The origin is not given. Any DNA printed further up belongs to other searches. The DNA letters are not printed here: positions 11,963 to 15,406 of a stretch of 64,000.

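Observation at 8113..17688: DISARM class-2-like operon preceded by a C5-methyltransferase/Vsr pair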

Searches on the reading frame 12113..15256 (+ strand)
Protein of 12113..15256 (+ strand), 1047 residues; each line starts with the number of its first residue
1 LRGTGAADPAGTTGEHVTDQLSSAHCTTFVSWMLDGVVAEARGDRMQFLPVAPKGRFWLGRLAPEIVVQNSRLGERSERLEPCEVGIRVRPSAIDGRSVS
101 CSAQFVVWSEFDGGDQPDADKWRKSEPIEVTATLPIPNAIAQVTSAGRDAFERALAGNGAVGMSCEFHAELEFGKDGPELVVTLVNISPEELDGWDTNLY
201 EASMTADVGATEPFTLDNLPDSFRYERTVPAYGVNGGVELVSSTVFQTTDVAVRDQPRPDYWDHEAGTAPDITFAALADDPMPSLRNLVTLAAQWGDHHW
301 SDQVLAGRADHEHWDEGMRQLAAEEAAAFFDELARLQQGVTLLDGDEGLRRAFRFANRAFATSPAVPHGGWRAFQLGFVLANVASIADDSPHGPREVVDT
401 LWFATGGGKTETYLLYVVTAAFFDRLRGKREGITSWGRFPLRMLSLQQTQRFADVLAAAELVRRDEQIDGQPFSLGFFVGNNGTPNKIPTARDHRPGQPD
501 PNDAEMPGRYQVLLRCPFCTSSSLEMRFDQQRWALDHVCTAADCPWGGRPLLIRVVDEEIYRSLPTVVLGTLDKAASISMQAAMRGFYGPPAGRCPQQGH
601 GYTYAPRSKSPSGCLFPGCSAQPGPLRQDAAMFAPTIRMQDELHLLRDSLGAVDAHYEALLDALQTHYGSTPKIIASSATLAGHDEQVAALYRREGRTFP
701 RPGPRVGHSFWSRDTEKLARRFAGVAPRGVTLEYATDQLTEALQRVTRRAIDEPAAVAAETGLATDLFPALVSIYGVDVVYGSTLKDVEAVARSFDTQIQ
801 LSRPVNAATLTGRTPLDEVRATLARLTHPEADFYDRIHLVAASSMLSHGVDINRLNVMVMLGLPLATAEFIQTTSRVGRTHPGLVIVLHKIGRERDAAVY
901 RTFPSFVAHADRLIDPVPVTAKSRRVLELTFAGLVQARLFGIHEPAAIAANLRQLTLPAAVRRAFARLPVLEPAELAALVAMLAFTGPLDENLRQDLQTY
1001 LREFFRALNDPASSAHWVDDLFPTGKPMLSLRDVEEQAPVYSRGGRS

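Call 5: search_protein_families(library=pfam, proteins=[window:12113-15256:+], max_evalue=0.01)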
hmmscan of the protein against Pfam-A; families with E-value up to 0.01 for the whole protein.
window:12113-15256:+ (1047 aa): 2 families
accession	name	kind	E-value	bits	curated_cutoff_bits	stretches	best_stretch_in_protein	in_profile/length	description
PF00271.37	Helicase_C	-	1.3e-06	29.1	23.5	1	798-880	33-109/110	Helicase conserved C-terminal domain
PF00270.35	DEAD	-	0.00072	19.8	26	0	404-460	22-73/167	DEAD/DEAH box helicase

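Call 6: search_protein_families(library=padloc, proteins=[window:12113-15256:+], max_evalue=0.01)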
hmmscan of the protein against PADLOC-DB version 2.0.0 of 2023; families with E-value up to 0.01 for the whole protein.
window:12113-15256:+ (1047 aa): 11 families
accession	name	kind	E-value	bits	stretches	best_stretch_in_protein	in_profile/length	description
PDLC02576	DrmA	-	3.8e-102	340.9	2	200-738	334-873/1235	DrmA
PDLC02575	DrmA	-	1.1e-97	325.8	1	308-935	42-711/837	DrmA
PDLC02571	DrmA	-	8.5e-72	240.2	2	555-937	772-1156/1282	DrmA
PDLC02567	DrmA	-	4.8e-55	184.4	2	370-729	994-1380/1750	DrmA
PDLC02577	DrmA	-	2.8e-41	139.5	2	432-729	13-333/697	DrmA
PDLC02568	DrmA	-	3.4e-35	119.8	2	809-935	346-473/611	DrmA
PDLC02574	DrmA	-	4.9e-18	63.1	1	824-921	24-121/269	DrmA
PDLC02573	DrmA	-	9.4e-16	55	1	559-932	516-891/1018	DrmA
PDLC02570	DrmA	-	8.9e-06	22.3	1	830-900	574-645/851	DrmA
PDLC02569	DrmA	-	0.0017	14.2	1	835-891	829-884/1095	DrmA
PDLC00035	DruE3|DruE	-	0.0059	12.3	0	825-888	1047-1111/1460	SNF2 family N-terminal domain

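Call 7: find_related_loci(query=window:12161-15256:+, collection=genome_contigs, flank=10000)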
Query window:12161-15256:+ (1031 aa) in genome_contigs; peptide patterns used: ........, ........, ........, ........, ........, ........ (x = any residue, [..] = any of these).
79 stretches matched a pattern; 25 encode a relative of the query (tblastn E <= 1e-3); 25 distinct loci.
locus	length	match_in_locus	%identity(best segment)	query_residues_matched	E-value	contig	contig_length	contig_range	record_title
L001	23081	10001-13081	88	5-1031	0e+0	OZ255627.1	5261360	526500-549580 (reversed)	MAG: Acidimicrobiales bacterium isolate 1c330307-5c64-4483-89eb-5f845866fe0d genome assembly, chromosome: 1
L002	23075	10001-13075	90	1-1025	0e+0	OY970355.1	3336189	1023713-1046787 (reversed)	MAG: Candidatus Dormibacteraeota bacterium isolate MFD10064.bin.c.1 genome assembly, chromosome: 1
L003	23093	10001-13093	74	4-1031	0e+0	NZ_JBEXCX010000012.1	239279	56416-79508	Streptomyces sp. NPDC005573 NPDC005573_288_A11.ctg-0012, whole genome shotgun sequence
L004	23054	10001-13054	75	13-1030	0e+0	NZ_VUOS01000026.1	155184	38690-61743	Nocardia sp. CY41 Scaffold21_1, whole genome shotgun sequence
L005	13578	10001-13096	74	4-1031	0e+0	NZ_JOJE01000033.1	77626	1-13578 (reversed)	Streptomyces griseus subsp. griseus strain NRRL WC-3645 contig33.1, whole genome shotgun sequence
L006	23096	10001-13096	73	4-1031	0e+0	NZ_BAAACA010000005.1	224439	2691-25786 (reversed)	Streptomyces crystallinus strain JCM 5067 sequence05, whole genome shotgun sequence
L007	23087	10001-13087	70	1-1031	0e+0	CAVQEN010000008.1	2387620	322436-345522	MAG: uncultured Actinomycetota bacterium isolate MFD04434.bin.2.141 genome assembly, contig: contig_400, whole genome sh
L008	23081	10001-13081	75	4-1030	0e+0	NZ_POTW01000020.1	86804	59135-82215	Jiangella anatolica strain GTF31 NODE_20_length_86804_cov_30.7286, whole genome shotgun sequence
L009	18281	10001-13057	76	5-1025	0e+0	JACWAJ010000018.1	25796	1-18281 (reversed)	MAG: bacterium isolate B_DOR_08 k141_76376, whole genome shotgun sequence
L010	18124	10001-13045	67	13-1029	0e+0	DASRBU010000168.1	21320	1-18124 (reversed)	MAG TPA_asm: Candidatus Dormiibacterota bacterium isolate SMAG_U9935 k141_215814, whole genome shotgun sequence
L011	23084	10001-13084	75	4-1031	0e+0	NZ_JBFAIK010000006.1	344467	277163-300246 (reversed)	Streptomyces sp. NPDC050659 NPDC050659_297_H5.ctg-0006, whole genome shotgun sequence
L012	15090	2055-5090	50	10-1028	0e+0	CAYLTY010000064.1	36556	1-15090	MAG TPA_asm: uncultured Planctomycetaceae bacterium isolate SRP302895_co1_474 genome assembly, contig: NODE_2023_length_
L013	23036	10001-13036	50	1-1024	0e+0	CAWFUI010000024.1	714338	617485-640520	MAG: uncultured Planctomycetota bacterium isolate MFD09495.bin.2.49 genome assembly, contig: contig_679, whole genome sh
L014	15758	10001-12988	50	13-1025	0e+0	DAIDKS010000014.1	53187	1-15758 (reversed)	MAG TPA_asm: Acidimicrobiaceae bacterium isolate clean7 k141_1357093, whole genome shotgun sequence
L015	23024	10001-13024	46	11-1028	0e+0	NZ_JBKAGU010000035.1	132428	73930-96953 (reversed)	MAG: Bremerella sp. isolate Ske_MAG8 Ske_MAG8_0035, whole genome shotgun sequence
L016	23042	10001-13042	49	1-1027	0e+0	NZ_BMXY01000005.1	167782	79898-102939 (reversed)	Cognatilysobacter xinjiangensis strain KCTC 22558 sequence05, whole genome shotgun sequence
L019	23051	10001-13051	47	7-1024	0e+0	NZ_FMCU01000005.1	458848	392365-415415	Micromonospora matsumotoense strain DSM 44100, whole genome shotgun sequence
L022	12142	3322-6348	49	10-1028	0e+0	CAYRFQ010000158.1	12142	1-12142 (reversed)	MAG TPA_asm: uncultured Alcaligenaceae bacterium isolate SRP128890_co1_8 genome assembly, contig: NODE_7810_length_12142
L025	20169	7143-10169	85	24-1031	0e+0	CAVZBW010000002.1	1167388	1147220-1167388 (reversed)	MAG: uncultured Actinomycetes bacterium isolate MFD00991.bin.2.130 genome assembly, contig: contig_17005, whole genome s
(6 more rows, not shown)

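Call 17: find_encoding_contigs(protein=window:12161-15256:+, flank=10000, max_places=6)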
Protein window:12161-15256:+ (1031 aa): no gene with exactly this product is on record in the collection.

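Call 23: search_protein_families(library=pfam, proteins=[L001:5255-7555:+, L002:5918-7567:+, L008:5849-7603:+, L009:5792-7534:+, L001:7611-9995:+, L001:12988-14775:+, L001:14628-15515:+, L008:7677-10001:+, L004:7386-9971:+, L003:7937-9532:+], max_evalue=0.001)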
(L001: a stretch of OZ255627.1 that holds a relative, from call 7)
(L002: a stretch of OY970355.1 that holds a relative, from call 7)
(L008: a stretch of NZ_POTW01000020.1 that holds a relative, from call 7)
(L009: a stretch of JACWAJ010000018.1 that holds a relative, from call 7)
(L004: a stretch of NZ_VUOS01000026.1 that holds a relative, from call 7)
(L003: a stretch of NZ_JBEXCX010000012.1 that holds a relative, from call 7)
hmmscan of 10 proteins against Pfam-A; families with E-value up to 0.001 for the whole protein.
L001:5255-7555:+ (766 aa): 2 families
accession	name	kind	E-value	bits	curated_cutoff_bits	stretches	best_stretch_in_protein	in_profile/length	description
PF00145.23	DNA_methylase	-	1.6e-48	166.3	22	1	249-593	2-322/324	C-5 cytosine-specific DNA methylase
PF03852.21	Vsr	-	1.4e-12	47.7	27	1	638-698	11-69/74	DNA mismatch endonuclease Vsr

L002:5918-7567:+ (549 aa): 2 families
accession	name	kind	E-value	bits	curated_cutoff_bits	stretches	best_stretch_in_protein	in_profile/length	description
PF00145.23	DNA_methylase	-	9.5e-46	157.1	22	1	44-386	2-320/324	C-5 cytosine-specific DNA methylase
PF03852.21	Vsr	-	1.7e-14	53.9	27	1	429-486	14-69/74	DNA mismatch endonuclease Vsr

L008:5849-7603:+ (584 aa): 2 families
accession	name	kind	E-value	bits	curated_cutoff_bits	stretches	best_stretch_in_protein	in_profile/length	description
PF00145.23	DNA_methylase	-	1.9e-47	162.7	22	1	65-411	2-320/324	C-5 cytosine-specific DNA methylase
PF03852.21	Vsr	-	4.2e-14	52.6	27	1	450-509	12-69/74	DNA mismatch endonuclease Vsr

L009:5792-7534:+ (580 aa): 2 families
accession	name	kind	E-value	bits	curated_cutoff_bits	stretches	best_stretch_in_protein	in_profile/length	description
PF00145.23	DNA_methylase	-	1e-44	153.8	22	1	53-396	1-319/324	C-5 cytosine-specific DNA methylase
PF03852.21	Vsr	-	7.9e-12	45.3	27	1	445-504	12-69/74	DNA mismatch endonuclease Vsr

L001:7611-9995:+ (794 aa): 1 family
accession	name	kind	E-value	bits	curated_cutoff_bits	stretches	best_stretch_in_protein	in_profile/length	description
PF24957.1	DrmE_C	-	5.5e-06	26.6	27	1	587-740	19-175/181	DISARM protein DrmE, C-terminal domain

L001:12988-14775:+ (595 aa): 1 family
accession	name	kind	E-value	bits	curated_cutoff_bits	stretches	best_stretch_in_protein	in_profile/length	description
PF10058.14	Zn_ribbon_10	-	0.00043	20.4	24.2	0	169-200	26-53/54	ER junction formation factor lunapark, zinc ribbon finger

L001:14628-15515:+ (295 aa): 1 family
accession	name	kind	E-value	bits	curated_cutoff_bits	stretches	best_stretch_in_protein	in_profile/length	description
PF13091.12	PLDc_2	-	2.6e-10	40.7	27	1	159-289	1-125/132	PLD-like domain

L008:7677-10001:+ (774 aa): 0 families

L004:7386-9971:+ (861 aa): 0 families

L003:7937-9532:+ (531 aa): 0 families

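Call 30: search_protein_families(library=padloc, proteins=[L001:5255-7555:+, L001:7611-9995:+, L001:10001-13084:+, L001:12988-14775:+, L001:14628-15515:+, L001:4880-5875:-, L001:2794-4815:-, L002:5918-7567:+, L008:7677-10001:+, L001:15668-17620:+], max_evalue=0.001)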
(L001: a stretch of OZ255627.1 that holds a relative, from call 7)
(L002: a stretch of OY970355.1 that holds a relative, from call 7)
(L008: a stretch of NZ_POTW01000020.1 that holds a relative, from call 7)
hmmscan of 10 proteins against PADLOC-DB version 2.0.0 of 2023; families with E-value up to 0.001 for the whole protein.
L001:5255-7555:+ (766 aa): 59 families (the best 25 are shown)
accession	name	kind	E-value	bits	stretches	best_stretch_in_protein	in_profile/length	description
PDLC00033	DruM2|DruM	-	4.7e-110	366.3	1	229-596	3-363/368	DNA cytosine methylase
PDLC03368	MTase_II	-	1.3e-84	282.2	1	228-585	64-417/427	Type II methyltransferase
PDLC03378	MTase_II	-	6.8e-66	220.9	1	247-602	2-335/344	Type II methyltransferase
PDLC03234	MTase_II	-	1.2e-58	197.2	2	246-481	3-223/375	Type II methyltransferase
PDLC03326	MTase_II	-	1.6e-57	193.5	2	247-470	4-223/412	Type II methyltransferase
PDLC03237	MTase_II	-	1.4e-47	160.3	2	250-437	796-976/1036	Type II methyltransferase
PDLC03272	MTase_II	-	9.6e-43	144.8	1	240-603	67-396/407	Type II methyltransferase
PDLC02648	DrmMII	-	1.9e-36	123.9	2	244-430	18-226/468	DrmMII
PDLC02656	DrmMII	-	1.1e-34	118.1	2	493-603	368-475/491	DrmMII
PDLC03225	MTase_II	-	3.1e-33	113.4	3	487-596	494-597/615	Type II methyltransferase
PDLC00026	DruM2|DruM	-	4.5e-32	109.9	1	246-597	3-318/336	DNA cytosine methylase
PDLC02649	DrmMII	-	4.1e-31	106.4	2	327-434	112-224/422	DrmMII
PDLC03736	oMTase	-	1.1e-29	100.8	2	240-428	1012-1198/1497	orphan methyltransferase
PDLC00027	DruM2|DruM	-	1.8e-29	101.3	2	245-432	9-174/361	DNA cytosine methylase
PDLC02651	DrmMII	-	9.7e-28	95.1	1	247-596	2-356/371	DrmMII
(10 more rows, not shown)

L001:7611-9995:+ (794 aa): 1 family
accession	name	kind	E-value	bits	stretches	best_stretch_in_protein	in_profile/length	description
PDLC02635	DrmE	-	1.8e-07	28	1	569-767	560-763/790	DrmE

L001:10001-13084:+ (1027 aa): 9 families
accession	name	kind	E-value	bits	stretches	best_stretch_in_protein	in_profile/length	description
PDLC02576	DrmA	-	7e-104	346.6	2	175-718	329-873/1235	DrmA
PDLC02575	DrmA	-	4.1e-100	333.9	1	288-915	42-711/837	DrmA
PDLC02571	DrmA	-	6.9e-73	243.8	3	311-444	366-511/1282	DrmA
PDLC02567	DrmA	-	3.9e-58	194.6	2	349-757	993-1428/1750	DrmA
PDLC02577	DrmA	-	1.1e-42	144.1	3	817-914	460-557/697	DrmA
PDLC02568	DrmA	-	1.3e-35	121.1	2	789-915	346-473/611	DrmA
PDLC02574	DrmA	-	3.4e-19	66.9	1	795-903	15-123/269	DrmA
PDLC02573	DrmA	-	7e-18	62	1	543-922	520-905/1018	DrmA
PDLC02570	DrmA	-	2.6e-06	24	1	810-880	574-645/851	DrmA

L001:12988-14775:+ (595 aa): 4 families
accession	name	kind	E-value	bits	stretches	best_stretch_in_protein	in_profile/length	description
PDLC02582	DrmB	-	1.9e-25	87.6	1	360-587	398-635/649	DrmB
PDLC02583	DrmB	-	3.1e-08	31.1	1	477-586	479-603/606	DrmB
PDLC02579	DrmB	-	1.8e-05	21.8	1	472-584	172-301/314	DrmB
PDLC02584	DrmB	-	2e-05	21.6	1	472-585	303-431/445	DrmB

L001:14628-15515:+ (295 aa): 16 families
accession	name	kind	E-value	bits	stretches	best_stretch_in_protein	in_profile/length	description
PDLC02607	DrmC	-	3.1e-15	54.2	1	130-293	89-251/265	DrmC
PDLC02614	DrmC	-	6.2e-15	53.3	1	160-291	27-149/153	DrmC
PDLC02585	DrmC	-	8.8e-12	43.1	1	153-283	104-234/253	DrmC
PDLC02606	DrmC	-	1.8e-11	42.1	1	153-283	33-163/182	DrmC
PDLC02588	DrmC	-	6.7e-11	40.3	1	152-283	102-233/256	DrmC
PDLC03922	MkoB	-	2.6e-10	38.2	1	157-293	314-443/610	-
PDLC02595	DrmC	-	1.8e-07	29.2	1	182-294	146-260/269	DrmC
PDLC02605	DrmC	-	2e-07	28.9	1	155-289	116-257/270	DrmC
PDLC02597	DrmC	-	9.7e-07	26.9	1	150-283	92-225/242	DrmC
PDLC02601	DrmC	-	1.8e-06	25.6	1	158-290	144-282/295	DrmC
PDLC02602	DrmC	-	6.5e-06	23.4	1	157-282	109-237/381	DrmC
PDLC02615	DrmC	-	1.7e-05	22.3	1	243-289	159-204/218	DrmC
PDLC02608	DrmC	-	5e-05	21.2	1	232-282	91-140/162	DrmC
PDLC02604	DrmC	-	9.5e-05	20.9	1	241-290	31-79/92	DrmC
PDLC02616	DrmC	-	0.00033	18.3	1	240-289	163-212/224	DrmC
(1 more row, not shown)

L001:4880-5875:- (331 aa): 2 families
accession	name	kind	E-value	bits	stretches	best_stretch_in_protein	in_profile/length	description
PDLC04132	HNH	-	4.1e-17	60.2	1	200-309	146-255/286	-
PDLC03546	HNH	-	1.4e-06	25.5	1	188-284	141-237/282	Type II restriction enzyme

L001:2794-4815:- (673 aa): 3 families
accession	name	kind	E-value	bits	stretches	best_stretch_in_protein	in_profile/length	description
PDLC03419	REase_II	-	5.8e-95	317.1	1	19-588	4-595/695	Type II restriction enzyme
PDLC03485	REase_II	-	1.5e-76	256.1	1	20-381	6-362/611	Type II restriction enzyme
PDLC02204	MzaB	-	0.00086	15.9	0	34-144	19-126/500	-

L002:5918-7567:+ (549 aa): 59 families (the best 25 are shown)
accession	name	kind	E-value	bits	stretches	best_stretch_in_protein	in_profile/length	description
PDLC00033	DruM2|DruM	-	5.5e-108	359.5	1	24-389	3-361/368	DNA cytosine methylase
PDLC03368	MTase_II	-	1.8e-86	288.3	1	24-380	65-417/427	Type II methyltransferase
PDLC03378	MTase_II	-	6.5e-63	211.1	1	43-390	3-328/344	Type II methyltransferase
PDLC03234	MTase_II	-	3.4e-58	195.7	2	43-258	5-204/375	Type II methyltransferase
PDLC03326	MTase_II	-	2.4e-55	186.4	2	45-258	7-216/412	Type II methyltransferase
PDLC03237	MTase_II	-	1e-46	157.4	2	39-232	790-976/1036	Type II methyltransferase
PDLC03272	MTase_II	-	2.5e-39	133.6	1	33-391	65-389/407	Type II methyltransferase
PDLC03225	MTase_II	-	2.7e-33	113.5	3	41-184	6-145/615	Type II methyltransferase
PDLC02648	DrmMII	-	2.6e-32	110.3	2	42-225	21-226/468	DrmMII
PDLC00026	DruM2|DruM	-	1.9e-31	107.9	1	41-392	3-318/336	DNA cytosine methylase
PDLC02656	DrmMII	-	1.5e-30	104.5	2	42-257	4-233/491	DrmMII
PDLC00027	DruM2|DruM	-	4.5e-30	103.2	2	39-226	8-173/361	DNA cytosine methylase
PDLC02650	DrmMII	-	9.8e-28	95.2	2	43-179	9-137/435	DrmMII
PDLC02651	DrmMII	-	9.4e-27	91.9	1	45-392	5-357/371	DrmMII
PDLC02649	DrmMII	-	3.1e-26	90.3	2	122-226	112-221/422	DrmMII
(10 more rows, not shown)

L008:7677-10001:+ (774 aa): 0 families

L001:15668-17620:+ (650 aa): 0 families
